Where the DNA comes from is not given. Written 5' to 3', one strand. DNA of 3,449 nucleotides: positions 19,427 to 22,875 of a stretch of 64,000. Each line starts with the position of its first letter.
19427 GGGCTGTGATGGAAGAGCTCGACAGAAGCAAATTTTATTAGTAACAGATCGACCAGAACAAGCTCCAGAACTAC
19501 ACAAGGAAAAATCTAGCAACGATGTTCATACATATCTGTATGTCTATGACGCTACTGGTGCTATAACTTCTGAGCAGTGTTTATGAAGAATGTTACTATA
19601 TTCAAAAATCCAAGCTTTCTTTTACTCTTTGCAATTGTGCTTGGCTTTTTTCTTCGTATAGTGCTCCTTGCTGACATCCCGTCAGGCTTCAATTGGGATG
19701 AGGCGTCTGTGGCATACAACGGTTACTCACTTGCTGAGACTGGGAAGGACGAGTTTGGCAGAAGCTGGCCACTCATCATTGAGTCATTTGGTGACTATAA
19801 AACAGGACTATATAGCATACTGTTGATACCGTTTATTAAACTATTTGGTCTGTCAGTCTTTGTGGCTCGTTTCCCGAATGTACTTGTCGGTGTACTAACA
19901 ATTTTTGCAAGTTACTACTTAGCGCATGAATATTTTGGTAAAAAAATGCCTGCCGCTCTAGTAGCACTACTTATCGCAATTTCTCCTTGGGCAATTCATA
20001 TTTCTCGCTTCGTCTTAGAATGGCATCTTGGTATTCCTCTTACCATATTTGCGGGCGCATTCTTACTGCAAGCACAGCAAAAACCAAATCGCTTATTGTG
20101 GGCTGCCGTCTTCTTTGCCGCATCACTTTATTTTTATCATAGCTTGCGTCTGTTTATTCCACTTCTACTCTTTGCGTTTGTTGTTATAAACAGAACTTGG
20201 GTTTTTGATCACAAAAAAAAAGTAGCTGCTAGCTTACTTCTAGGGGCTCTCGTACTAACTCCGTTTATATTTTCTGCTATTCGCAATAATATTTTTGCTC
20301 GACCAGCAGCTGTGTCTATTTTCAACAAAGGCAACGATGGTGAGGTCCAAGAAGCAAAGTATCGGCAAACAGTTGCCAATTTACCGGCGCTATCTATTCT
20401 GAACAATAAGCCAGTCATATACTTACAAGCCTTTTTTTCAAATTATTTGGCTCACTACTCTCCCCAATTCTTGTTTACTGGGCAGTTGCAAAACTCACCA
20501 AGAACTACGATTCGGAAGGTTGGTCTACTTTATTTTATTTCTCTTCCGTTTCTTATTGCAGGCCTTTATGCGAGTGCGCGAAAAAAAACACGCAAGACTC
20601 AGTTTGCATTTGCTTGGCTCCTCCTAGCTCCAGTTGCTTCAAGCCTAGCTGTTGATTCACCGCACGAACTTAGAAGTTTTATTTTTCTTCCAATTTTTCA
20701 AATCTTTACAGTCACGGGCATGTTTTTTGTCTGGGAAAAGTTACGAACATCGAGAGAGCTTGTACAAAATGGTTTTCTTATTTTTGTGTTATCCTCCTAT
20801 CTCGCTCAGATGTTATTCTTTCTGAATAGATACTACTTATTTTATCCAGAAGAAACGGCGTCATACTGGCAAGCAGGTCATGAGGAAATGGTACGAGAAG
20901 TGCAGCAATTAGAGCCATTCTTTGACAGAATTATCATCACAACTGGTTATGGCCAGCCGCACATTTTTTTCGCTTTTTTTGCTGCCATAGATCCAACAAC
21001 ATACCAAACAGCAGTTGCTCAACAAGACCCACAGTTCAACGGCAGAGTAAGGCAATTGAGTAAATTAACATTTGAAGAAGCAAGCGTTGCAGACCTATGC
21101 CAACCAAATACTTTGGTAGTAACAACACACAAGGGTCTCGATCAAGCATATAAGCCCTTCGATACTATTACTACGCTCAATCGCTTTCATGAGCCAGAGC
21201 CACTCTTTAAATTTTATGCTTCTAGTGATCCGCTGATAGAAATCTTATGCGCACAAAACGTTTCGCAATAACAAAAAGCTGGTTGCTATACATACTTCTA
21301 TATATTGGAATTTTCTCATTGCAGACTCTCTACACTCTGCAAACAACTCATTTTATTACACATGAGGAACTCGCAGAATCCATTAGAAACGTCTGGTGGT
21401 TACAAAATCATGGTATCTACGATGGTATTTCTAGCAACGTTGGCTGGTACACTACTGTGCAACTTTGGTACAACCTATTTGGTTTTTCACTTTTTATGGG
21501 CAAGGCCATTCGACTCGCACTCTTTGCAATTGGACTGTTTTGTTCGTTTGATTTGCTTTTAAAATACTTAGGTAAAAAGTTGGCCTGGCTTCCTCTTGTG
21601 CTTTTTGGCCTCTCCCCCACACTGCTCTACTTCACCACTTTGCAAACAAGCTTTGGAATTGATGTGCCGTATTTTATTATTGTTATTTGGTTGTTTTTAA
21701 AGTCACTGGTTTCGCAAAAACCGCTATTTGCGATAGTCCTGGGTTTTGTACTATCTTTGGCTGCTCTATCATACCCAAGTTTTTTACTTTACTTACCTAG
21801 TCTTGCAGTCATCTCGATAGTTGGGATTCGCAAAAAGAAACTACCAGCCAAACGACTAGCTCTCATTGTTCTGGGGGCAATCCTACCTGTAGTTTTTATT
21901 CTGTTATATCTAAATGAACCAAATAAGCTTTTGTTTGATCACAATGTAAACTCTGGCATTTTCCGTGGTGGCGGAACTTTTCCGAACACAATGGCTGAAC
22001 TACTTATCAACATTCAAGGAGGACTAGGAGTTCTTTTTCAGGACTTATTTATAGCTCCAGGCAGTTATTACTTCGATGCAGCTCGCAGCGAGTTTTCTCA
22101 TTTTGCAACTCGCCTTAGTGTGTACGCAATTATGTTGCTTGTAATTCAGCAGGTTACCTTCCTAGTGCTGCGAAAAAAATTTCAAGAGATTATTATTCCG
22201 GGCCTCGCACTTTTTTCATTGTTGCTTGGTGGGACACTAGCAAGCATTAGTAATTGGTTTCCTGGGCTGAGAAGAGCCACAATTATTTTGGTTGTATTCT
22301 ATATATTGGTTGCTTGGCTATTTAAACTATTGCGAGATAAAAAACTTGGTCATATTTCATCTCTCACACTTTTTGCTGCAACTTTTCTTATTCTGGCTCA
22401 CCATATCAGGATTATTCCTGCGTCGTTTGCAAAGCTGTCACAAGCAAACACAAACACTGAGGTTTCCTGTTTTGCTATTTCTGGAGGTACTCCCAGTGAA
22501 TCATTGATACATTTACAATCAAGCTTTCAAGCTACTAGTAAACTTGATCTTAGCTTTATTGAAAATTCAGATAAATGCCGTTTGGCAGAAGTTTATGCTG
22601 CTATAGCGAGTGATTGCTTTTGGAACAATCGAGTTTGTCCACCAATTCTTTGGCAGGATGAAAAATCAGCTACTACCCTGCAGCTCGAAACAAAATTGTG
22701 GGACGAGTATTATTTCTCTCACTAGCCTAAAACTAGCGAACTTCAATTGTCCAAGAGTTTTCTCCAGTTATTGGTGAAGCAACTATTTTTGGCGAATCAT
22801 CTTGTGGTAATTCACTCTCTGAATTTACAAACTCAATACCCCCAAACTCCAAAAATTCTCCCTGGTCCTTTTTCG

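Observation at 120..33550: A ~33 kb super-array of tandem GT-C membrane glycosyltransferase paralogs interleaved with lipid-carrier sugar synthases, a flippase and an LCP ligase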

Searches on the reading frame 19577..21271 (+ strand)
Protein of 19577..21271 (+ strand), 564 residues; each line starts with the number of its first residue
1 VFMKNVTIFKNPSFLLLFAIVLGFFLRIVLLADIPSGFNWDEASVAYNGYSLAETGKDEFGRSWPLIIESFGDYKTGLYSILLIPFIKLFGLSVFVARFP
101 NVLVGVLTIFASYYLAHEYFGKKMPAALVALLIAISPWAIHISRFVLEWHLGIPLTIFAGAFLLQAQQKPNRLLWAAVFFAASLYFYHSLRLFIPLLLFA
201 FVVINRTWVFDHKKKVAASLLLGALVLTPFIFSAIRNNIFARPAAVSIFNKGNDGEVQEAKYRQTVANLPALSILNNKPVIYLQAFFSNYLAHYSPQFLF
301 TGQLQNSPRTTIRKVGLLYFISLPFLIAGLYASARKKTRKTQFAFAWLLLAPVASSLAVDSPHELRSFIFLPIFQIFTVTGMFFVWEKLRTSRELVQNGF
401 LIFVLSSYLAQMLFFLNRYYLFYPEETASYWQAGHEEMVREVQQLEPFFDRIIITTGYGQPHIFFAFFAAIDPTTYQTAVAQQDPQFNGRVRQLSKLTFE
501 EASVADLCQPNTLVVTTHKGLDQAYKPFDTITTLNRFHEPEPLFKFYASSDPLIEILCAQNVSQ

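Call 4: search_protein_families(library=pfam, proteins=[window:19577-21271:+], max_evalue=0.01)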
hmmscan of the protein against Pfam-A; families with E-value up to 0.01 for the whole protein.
window:19577-21271:+ (564 aa): 2 families
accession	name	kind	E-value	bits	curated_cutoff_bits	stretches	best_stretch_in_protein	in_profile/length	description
PF13231.12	PMT_2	-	1.1e-09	39.2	26.1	1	86-230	13-157/160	Dolichyl-phosphate-mannose-protein mannosyltransferase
PF02366.24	PMT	-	8.4e-06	26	22.7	1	21-183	5-172/245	Dolichyl-phosphate-mannose-protein mannosyltransferase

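Call 7: find_encoding_contigs(protein=window:19577-21271:+, flank=10000, max_places=6)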
Protein window:19577-21271:+ (564 aa): no gene with exactly this product is on record in the collection.

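Call 19: search_protein_families(library=ncbifam, proteins=[window:19577-21271:+], max_evalue=0.1)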
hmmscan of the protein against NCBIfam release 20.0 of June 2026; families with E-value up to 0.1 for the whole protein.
window:19577-21271:+ (564 aa): 2 families
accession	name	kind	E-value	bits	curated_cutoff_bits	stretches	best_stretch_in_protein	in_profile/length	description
NF009070.0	PRK12405.1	subfamily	0.0086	15.3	184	1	185-224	93-132/231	electron transport complex subunit RsxE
TIGR01948.1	rnfE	subfamily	0.047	13.3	213.4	1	186-229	90-133/196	RnfABCDGE type electron transport complex subunit E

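Call 59: find_homologous_proteins(query=window:19577-21271:+, max_evalue=1e-10)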
Query window:19577-21271:+ (564 aa): 110 proteins with E <= 1e-10 among 8000 candidates.
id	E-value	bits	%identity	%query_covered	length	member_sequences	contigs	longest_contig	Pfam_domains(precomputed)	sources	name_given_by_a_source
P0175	6.8e-269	911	72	99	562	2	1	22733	PF13231.13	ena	-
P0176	1.7e-247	841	67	97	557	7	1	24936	PF13231.13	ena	-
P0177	8.4e-176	604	51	95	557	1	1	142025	PF13231.13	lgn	-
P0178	3.9e-166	572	50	93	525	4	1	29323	-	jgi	-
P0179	7.4e-159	548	48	95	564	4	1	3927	-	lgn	-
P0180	1.6e-157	544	49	95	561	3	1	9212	-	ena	-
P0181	3.2e-157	543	49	97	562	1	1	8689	PF13231.13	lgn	-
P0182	4.5e-157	542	49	95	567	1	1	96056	-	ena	-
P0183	8.5e-157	541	47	94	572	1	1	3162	-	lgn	-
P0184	8.2e-156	538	48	95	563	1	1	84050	PF13231.13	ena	-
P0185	1.9e-155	537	47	95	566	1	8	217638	-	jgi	-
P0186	2.0e-152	527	48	96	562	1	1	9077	-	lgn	-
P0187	8.3e-151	522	45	97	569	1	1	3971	-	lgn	-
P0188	3.5e-140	487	43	96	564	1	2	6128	-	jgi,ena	-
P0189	2.6e-139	484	43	95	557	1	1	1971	-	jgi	jgi:4-amino-4-deoxy-L-arabinose transferase-like glycosyltransferase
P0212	3.9e-71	259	35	89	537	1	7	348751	PF20176.4,PF13231.13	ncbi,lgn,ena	-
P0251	4.6e-55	206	30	89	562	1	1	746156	PF02366.25,PF13231.13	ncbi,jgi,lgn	-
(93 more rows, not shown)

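Call 60: find_encoding_contigs(protein=P0251, flank=10000, max_places=1)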
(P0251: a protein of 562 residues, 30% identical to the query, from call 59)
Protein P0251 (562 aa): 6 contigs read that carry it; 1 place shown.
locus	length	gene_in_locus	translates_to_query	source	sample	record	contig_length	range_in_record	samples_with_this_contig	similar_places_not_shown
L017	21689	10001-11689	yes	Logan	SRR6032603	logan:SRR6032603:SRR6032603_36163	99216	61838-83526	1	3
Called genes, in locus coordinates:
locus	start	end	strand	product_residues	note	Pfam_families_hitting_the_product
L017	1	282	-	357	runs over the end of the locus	PF01073:3Beta_HSD, PF01370:Epimerase, PF02719:Polysacc_synt_2, PF04321:RmlD_sub_bind, PF16363:GDP_Man_Dehyd, PF13460:NAD_binding_10 (weak), PF07993:NAD_binding_4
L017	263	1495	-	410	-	PF13231:PMT_2 (weak)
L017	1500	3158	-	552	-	PF13231:PMT_2 (weak)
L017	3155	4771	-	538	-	PF02366:PMT, PF13231:PMT_2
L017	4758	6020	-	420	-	-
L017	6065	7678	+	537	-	-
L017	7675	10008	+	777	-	PF09586:YfhO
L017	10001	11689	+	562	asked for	PF02366:PMT (weak), PF13231:PMT_2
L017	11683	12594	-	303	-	PF00535:Glycos_transf_2, PF13641:Glyco_tranf_2_3, PF13506:Glyco_transf_21 (weak), PF13632:Glyco_trans_2_3 (weak)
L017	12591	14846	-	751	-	PF09586:YfhO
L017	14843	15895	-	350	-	PF13439:Glyco_transf_4 (weak), PF00534:Glycos_transf_1, PF13692:Glyco_trans_1_4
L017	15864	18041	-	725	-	PF09586:YfhO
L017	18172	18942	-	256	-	PF00535:Glycos_transf_2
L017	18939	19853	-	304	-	PF00535:Glycos_transf_2, PF13641:Glyco_tranf_2_3, PF13632:Glyco_trans_2_3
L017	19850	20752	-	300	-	PF00535:Glycos_transf_2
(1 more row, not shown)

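Call 61: find_encoding_contigs(protein=P0212, flank=10000, max_places=1)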
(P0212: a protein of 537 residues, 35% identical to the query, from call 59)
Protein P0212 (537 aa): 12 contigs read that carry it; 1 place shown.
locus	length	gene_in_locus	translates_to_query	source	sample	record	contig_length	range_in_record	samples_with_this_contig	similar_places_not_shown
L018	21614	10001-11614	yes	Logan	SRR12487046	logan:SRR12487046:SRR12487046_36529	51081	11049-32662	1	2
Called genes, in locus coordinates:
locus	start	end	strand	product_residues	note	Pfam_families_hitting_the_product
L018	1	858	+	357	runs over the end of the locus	PF00534:Glycos_transf_1, PF13692:Glyco_trans_1_4 (weak)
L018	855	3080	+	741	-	PF09586:YfhO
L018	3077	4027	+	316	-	PF00535:Glycos_transf_2, PF10111:Glyco_tranf_2_2 (weak), PF13641:Glyco_tranf_2_3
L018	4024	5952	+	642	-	-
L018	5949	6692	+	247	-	PF00535:Glycos_transf_2, PF10111:Glyco_tranf_2_2, PF13641:Glyco_tranf_2_3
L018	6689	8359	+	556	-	PF13231:PMT_2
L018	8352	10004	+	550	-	PF02366:PMT (weak), PF13231:PMT_2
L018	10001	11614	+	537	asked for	PF13231:PMT_2, PF20176:DUF6541 (faint)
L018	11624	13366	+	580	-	-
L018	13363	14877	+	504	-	-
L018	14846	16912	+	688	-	-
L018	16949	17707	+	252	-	PF00535:Glycos_transf_2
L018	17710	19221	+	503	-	-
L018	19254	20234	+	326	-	PF00106:adh_short (weak), PF01073:3Beta_HSD, PF01370:Epimerase, PF02719:Polysacc_synt_2, PF04321:RmlD_sub_bind, PF05368:NmrA (weak), PF13460:NAD_binding_10 (weak), PF16363:GDP_Man_Dehyd, +1 more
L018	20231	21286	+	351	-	PF13439:Glyco_transf_4, PF00534:Glycos_transf_1, PF13692:Glyco_trans_1_4, PF20706:GT4-conflict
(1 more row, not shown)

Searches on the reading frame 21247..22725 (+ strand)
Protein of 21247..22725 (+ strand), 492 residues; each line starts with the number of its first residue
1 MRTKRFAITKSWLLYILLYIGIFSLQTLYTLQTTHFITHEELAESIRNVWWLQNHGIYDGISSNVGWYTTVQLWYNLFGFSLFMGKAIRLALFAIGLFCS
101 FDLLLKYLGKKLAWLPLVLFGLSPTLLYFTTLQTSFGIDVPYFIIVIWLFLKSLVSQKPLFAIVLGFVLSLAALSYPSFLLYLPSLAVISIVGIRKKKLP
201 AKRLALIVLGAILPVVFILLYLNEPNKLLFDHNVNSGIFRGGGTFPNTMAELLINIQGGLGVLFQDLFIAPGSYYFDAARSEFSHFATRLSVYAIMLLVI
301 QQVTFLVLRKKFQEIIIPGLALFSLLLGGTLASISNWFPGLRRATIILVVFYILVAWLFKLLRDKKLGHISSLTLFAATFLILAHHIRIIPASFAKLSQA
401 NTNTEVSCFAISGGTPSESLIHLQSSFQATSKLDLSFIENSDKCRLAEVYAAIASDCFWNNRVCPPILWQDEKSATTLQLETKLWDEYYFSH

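Call 4: search_protein_families(library=pfam, proteins=[window:21247-22725:+], max_evalue=0.01)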
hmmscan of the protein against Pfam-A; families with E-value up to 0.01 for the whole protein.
window:21247-22725:+ (492 aa): 0 families

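Call 18: search_protein_families(library=pfam, proteins=[window:21247-22725:+], max_evalue=10)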
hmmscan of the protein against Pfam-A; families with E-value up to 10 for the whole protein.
window:21247-22725:+ (492 aa): 1 family
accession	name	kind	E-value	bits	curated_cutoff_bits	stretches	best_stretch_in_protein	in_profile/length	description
PF13231.12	PMT_2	-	0.74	10.4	26.1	1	71-216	10-158/160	Dolichyl-phosphate-mannose-protein mannosyltransferase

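Call 19: search_protein_families(library=ncbifam, proteins=[window:21247-22725:+], max_evalue=0.1)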
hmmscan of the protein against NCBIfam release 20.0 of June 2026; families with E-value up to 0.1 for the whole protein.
window:21247-22725:+ (492 aa): 0 families

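Call 28: find_homologous_proteins(query=window:21247-22725:+, max_evalue=0.001)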
Query window:21247-22725:+ (492 aa): 79 proteins with E <= 0.001 among 8000 candidates.
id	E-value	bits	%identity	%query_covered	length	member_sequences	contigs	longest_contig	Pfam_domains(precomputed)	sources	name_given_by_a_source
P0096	0.0e+0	1081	100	100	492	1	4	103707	-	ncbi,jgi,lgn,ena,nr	ncbi:MAG: hypothetical protein GW947_02545 [Candidatus Pacebacteria bacterium]|nr:hypothetical prote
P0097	1.5e-191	656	60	100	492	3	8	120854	-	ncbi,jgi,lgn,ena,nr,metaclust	ncbi:MAG: hypothetical protein A2632_01450 [Candidatus Pacebacteria bacterium RIFCSPHIGHO2_01_FULL_4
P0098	1.0e-184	633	57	100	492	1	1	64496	-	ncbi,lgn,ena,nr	ncbi:MAG: hypothetical protein O2840_01015 [bacterium]|nr:hypothetical protein [bacterium]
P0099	9.2e-116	406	43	98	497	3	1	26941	-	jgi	-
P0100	2.1e-110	388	42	100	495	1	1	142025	-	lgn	-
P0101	4.3e-97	344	41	100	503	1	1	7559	-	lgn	-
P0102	7.2e-93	330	36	100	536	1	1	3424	-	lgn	-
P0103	8.1e-91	324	41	98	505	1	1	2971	-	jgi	-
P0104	8.2e-90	320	39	100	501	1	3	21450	-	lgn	-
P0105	1.2e-89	320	40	100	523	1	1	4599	-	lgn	-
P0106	8.7e-89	317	39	97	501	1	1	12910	-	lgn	-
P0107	1.5e-88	316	41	97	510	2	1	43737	-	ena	-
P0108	3.7e-88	315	40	95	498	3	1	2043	-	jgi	-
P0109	1.0e-85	307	39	98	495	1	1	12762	-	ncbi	-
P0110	3.2e-83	299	39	96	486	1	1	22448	-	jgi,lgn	-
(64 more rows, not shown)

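Call 41: predict_structure(alignment_id=A4)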
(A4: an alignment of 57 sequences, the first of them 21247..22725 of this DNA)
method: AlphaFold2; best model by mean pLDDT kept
length: 492 residues; sequences in the alignment: 57
mean_pLDDT: 94.1   pTM: 0.93
mean pLDDT of the five models: 94.1, 93.9, 93.9, 93.9, 93.9
residues with pLDDT >= 90: 438; 70-90: 40; 50-70: 11; < 50: 3
segments of 3 or more residues with pLDDT < 50: 1-3
pLDDT, mean of each block of 10 residues (from residue 1): 62 95 98 95 97 92 90 98 98 98 97 97 97 96 98 95 98 94 96 93 96 96 90 77 80 95 96 90 96 98 98 96 96 87 95 98 97 98 98 94 94 94 95 93 95 98 96 94 94 86
secondary structure, 60 per line:
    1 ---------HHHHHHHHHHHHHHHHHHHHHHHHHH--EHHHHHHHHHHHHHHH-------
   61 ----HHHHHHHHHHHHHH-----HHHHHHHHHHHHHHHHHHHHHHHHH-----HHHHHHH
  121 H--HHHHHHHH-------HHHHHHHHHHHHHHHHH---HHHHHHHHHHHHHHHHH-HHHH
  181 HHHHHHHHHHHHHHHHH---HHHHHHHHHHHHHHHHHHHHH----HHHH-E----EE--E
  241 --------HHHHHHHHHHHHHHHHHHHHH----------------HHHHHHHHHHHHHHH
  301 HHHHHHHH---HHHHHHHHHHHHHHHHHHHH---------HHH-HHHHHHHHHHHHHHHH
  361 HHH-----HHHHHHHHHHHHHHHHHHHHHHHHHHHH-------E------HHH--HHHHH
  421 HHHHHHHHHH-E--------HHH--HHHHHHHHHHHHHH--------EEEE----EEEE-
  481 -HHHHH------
elements in order: H10-35 H39-53 H65-78 H84-108 H114-121 H124-131 H139-155 H159-175 H177-197 H201-221 H226-229 H249-269 H286-308 H312-331 H345-363 H369-396 H416-430 H446-459 E468-471 E476-479 H482-486

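Call 83: list_cluster_members(proteins=[P0096])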
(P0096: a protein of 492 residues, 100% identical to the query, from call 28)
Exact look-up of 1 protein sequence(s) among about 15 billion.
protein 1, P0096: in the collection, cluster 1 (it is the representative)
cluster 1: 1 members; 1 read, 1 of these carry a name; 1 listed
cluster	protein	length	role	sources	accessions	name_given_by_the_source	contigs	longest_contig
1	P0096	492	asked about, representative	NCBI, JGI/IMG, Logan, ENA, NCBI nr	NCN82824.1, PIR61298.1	MAG: hypothetical protein GW947_02545 [Candidatus Pacebacteria bacterium] | hypothetical protein [Candidatus Paceibacterota bacterium]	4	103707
